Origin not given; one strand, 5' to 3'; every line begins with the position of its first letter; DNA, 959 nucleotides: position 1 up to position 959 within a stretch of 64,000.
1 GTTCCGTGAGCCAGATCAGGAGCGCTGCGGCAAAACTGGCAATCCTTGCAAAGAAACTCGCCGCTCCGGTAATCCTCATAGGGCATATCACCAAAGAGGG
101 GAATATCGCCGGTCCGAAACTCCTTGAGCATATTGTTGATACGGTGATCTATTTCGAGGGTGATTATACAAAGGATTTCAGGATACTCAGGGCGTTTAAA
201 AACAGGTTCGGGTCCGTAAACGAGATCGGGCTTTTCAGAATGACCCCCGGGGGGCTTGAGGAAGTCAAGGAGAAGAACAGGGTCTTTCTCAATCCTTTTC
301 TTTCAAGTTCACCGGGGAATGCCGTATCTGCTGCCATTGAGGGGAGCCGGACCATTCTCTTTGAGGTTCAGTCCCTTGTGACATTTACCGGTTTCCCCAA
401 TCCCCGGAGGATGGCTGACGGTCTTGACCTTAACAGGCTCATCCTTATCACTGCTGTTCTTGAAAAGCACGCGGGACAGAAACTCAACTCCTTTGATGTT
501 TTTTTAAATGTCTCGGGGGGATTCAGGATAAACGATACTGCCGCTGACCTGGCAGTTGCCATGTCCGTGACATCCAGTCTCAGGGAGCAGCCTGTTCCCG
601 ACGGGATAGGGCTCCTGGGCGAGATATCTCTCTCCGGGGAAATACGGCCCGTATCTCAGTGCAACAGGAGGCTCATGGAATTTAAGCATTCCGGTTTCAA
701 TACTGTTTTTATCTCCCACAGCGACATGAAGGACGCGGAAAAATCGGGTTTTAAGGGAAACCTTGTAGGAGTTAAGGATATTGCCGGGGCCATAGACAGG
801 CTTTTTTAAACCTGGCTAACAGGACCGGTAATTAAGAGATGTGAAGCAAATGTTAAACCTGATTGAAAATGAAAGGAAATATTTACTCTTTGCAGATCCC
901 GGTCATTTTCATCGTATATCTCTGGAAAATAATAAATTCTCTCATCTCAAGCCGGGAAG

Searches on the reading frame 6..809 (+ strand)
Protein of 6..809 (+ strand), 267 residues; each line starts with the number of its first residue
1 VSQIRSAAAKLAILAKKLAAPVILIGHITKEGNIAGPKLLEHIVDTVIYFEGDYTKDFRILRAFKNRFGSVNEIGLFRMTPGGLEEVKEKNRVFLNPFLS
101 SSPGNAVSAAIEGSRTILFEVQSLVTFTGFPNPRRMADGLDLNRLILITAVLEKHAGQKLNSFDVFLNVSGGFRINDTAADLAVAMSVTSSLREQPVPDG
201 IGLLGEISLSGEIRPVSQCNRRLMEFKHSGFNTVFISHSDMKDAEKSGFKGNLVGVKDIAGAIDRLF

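Call 17: search_protein_families(library=pfam, proteins=[window:6-809:+], max_evalue=0.00001)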
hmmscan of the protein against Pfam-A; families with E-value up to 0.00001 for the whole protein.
window:6-809:+ (267 aa): 2 families
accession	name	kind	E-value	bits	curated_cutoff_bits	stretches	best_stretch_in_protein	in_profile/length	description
PF13541.12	ChlI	-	1e-07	32.3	27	1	156-238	36-119/121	Subunit ChlI of Mg-chelatase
PF05362.19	Lon_C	-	1.9e-06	28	21.1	1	164-245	95-177/205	Lon protease (S16) C-terminal proteolytic domain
